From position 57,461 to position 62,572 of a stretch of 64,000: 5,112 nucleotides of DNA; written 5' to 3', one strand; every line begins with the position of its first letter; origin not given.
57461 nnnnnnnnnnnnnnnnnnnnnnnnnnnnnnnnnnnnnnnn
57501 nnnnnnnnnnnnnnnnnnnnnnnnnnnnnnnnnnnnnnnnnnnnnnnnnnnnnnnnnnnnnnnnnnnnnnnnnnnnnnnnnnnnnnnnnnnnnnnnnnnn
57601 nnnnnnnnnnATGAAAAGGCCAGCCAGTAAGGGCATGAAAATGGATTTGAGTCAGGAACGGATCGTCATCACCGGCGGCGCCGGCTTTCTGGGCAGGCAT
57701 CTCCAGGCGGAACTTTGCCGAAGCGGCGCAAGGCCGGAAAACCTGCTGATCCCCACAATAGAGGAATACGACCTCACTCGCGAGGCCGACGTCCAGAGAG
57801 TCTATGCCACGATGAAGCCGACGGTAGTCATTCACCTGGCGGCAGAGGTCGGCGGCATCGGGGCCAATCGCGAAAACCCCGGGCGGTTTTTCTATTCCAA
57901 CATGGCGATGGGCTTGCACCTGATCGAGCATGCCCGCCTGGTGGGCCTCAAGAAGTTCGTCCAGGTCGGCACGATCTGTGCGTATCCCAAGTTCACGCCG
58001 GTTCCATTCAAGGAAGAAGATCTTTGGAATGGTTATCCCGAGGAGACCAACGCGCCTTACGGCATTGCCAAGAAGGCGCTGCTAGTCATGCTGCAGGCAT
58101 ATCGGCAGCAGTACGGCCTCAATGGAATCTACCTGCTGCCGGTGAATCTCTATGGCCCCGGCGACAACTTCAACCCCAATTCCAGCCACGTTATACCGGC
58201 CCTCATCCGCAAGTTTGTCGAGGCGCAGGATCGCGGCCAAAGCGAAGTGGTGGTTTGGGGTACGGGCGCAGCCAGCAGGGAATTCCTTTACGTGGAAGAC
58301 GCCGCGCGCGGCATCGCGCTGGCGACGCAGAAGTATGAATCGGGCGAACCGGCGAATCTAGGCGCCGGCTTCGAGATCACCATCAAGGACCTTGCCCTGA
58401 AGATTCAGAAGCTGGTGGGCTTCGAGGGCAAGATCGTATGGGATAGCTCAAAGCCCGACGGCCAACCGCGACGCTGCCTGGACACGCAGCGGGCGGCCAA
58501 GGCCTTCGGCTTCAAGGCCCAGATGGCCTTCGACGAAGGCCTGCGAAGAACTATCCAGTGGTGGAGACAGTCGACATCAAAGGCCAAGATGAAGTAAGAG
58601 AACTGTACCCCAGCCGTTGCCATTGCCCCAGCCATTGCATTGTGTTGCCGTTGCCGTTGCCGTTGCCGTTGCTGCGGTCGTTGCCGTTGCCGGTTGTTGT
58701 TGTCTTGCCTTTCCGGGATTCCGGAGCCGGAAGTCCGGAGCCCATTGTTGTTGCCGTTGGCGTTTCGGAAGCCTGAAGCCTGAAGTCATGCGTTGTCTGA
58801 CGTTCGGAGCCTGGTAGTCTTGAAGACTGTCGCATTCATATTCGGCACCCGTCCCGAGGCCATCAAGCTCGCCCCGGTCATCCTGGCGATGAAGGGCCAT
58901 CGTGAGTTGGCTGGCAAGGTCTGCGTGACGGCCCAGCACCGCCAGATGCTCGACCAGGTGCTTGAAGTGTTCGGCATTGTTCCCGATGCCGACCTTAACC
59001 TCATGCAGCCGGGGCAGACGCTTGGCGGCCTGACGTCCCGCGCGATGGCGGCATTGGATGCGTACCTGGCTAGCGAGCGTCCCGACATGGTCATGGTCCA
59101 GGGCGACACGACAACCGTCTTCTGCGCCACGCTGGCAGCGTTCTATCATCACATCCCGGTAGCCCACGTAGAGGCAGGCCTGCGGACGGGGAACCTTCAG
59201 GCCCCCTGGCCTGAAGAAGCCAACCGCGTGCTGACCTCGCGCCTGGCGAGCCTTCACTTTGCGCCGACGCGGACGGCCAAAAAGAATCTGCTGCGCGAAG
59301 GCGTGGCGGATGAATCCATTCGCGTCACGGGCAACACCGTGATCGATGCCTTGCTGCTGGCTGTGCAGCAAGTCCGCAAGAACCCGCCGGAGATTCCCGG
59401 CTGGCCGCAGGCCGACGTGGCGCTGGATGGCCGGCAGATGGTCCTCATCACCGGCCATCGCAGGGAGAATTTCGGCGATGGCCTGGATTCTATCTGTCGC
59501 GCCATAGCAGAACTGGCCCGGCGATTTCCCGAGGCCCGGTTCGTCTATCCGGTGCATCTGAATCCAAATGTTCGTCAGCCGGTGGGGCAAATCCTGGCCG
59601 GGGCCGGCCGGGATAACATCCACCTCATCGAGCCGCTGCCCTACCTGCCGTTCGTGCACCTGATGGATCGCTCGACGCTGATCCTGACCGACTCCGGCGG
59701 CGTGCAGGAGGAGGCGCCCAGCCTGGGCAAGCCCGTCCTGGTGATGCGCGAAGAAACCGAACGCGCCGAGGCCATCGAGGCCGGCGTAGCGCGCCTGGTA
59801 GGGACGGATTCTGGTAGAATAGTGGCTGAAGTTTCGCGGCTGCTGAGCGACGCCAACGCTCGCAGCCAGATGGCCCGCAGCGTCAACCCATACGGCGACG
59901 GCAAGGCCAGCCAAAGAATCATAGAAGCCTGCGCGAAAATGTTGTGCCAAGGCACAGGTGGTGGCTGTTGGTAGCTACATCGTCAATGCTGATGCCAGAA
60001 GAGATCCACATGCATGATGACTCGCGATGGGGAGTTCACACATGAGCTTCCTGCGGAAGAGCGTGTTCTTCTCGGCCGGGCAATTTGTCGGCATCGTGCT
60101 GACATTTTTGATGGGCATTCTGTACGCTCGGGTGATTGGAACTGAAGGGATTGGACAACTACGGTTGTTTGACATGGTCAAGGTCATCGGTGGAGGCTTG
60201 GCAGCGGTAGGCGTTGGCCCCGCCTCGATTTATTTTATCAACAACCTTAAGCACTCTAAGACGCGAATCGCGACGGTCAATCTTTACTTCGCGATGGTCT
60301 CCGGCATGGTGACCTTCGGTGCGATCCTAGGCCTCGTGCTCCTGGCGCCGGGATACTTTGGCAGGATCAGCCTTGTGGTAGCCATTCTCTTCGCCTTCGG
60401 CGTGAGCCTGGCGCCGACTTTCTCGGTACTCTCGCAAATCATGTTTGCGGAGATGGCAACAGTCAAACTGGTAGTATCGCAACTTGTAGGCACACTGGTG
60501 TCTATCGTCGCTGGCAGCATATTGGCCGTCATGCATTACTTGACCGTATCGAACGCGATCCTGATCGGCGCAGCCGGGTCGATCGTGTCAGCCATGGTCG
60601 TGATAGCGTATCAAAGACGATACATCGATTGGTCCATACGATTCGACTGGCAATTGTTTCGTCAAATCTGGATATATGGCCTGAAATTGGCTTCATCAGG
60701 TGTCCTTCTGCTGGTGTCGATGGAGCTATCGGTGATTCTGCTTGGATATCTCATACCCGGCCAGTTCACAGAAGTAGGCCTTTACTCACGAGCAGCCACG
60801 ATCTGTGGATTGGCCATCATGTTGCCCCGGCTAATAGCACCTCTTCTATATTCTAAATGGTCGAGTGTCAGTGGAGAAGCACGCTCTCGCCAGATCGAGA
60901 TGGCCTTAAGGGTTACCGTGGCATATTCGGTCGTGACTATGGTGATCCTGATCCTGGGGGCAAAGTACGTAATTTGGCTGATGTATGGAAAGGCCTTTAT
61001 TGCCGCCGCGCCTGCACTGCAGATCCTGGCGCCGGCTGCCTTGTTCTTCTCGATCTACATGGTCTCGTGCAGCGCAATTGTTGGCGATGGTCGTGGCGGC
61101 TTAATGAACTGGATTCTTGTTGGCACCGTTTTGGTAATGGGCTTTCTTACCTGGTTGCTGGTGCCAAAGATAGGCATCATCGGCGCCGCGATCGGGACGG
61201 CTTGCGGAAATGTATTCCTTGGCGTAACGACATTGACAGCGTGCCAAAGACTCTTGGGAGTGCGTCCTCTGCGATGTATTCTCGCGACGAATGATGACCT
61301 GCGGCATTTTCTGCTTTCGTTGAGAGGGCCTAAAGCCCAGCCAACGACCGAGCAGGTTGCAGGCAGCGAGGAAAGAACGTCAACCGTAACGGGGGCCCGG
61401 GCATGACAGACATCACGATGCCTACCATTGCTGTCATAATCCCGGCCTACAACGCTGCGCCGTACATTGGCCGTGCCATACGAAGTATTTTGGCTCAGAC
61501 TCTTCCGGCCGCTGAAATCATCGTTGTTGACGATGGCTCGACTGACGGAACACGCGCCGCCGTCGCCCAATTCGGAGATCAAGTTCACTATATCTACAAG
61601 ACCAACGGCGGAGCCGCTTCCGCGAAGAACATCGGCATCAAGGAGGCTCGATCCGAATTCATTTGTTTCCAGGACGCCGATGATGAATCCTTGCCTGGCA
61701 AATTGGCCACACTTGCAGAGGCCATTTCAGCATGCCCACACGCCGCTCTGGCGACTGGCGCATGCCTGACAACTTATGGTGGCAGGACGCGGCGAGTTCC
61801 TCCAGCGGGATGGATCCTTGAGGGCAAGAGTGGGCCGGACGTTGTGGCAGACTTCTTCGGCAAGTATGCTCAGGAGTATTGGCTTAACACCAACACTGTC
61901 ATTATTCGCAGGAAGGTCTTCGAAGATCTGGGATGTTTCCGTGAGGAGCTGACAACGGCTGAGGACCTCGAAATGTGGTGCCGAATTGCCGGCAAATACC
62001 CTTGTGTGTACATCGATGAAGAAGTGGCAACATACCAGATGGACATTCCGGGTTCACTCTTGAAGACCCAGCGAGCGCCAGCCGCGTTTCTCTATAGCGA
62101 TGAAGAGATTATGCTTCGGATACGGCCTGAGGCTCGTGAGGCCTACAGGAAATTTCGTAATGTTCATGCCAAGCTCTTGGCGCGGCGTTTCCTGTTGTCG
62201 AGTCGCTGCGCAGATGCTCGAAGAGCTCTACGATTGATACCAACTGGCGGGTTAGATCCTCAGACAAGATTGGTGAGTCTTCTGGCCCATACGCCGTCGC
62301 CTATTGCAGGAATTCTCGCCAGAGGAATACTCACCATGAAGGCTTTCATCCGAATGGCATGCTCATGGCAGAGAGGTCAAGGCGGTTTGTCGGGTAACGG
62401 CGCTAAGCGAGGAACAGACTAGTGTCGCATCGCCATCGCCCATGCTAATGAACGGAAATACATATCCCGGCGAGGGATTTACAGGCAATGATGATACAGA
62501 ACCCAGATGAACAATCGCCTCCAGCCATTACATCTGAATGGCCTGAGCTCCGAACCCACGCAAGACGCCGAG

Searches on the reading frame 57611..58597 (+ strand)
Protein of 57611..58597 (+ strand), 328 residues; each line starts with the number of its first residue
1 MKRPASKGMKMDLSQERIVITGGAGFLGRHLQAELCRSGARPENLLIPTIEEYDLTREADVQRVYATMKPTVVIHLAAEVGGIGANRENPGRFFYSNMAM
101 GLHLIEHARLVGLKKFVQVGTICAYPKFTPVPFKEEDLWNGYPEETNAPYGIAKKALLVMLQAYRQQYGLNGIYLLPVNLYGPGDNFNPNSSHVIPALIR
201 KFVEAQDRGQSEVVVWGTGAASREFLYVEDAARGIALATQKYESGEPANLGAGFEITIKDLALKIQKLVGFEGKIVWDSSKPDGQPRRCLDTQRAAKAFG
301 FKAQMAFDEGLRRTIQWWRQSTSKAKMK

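Call 69: search_protein_families(library=pfam, proteins=[window:57611-58597:+], max_evalue=0.00001)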
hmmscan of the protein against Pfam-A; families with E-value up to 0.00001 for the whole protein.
window:57611-58597:+ (328 aa): 4 families
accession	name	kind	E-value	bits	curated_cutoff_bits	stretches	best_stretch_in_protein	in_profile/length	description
PF01370.27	Epimerase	-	1e-57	195.8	20.9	1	18-249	1-238/240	NAD dependent epimerase/dehydratase family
PF16363.11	GDP_Man_Dehyd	-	4.3e-31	109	27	1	50-314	56-332/332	GDP-mannose 4,6 dehydratase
PF04321.23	RmlD_sub_bind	-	2.4e-07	30.6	27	1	17-135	2-115/287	RmlD substrate binding domain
PF02719.21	Polysacc_synt_2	-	9.2e-06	25.5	20.2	0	54-121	62-128/293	Polysaccharide biosynthesis protein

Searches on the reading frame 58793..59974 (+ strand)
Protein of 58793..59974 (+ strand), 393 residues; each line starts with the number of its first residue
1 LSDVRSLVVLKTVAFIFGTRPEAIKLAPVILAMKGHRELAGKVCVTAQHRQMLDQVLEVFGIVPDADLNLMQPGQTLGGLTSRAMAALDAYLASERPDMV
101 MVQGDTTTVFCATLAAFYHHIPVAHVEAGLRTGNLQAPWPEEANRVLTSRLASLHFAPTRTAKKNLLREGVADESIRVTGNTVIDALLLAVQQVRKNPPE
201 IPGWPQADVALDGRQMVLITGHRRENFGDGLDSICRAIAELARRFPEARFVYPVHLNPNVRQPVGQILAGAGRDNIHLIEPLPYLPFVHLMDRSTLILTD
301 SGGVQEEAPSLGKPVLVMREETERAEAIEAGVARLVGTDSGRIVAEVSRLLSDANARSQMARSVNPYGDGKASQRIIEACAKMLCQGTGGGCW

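Call 69: search_protein_families(library=pfam, proteins=[window:58793-59974:+], max_evalue=0.00001)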
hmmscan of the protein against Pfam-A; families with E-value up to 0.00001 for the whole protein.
window:58793-59974:+ (393 aa): 1 family
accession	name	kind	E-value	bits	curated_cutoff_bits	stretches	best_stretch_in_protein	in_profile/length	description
PF02350.25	Epimerase_2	-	1.4e-120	402.8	30.6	1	33-379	3-345/347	UDP-N-acetylglucosamine 2-epimerase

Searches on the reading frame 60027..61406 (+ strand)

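Call 69: search_protein_families(library=pfam, proteins=[window:60027-61406:+], max_evalue=0.00001)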
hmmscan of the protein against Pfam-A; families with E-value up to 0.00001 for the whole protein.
window:60027-61406:+ (459 aa): 1 family
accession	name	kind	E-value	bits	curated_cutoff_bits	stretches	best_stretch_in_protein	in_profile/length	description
PF01943.22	Polysacc_synt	-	9.8e-10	38.7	28.2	1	9-263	2-254/274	Polysaccharide biosynthesis protein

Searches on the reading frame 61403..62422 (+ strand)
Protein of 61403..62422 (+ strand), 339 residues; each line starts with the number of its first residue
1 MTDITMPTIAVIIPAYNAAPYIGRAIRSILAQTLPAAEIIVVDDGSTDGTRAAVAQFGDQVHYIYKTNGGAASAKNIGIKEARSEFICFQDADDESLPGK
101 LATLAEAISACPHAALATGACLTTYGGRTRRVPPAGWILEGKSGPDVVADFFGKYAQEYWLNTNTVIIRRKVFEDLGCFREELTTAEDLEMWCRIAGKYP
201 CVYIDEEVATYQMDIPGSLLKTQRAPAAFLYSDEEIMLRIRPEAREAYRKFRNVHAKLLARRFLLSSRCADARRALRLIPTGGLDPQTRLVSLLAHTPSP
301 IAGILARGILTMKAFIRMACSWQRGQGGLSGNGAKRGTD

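Call 69: search_protein_families(library=pfam, proteins=[window:61403-62422:+], max_evalue=0.00001)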
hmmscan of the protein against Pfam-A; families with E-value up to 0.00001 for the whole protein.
window:61403-62422:+ (339 aa): 3 families
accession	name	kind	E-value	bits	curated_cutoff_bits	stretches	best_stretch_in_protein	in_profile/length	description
PF00535.33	Glycos_transf_2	-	1.4e-32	113.4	23.3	1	11-115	2-110/168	Glycosyl transferase family 2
PF10111.15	Glyco_tranf_2_2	-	3.9e-17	63.1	27.3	1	11-202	2-206/276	Glycosyltransferase like family 2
PF13641.12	Glyco_tranf_2_3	-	6.3e-16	59.5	27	1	7-196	1-195/230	Glycosyltransferase like family 2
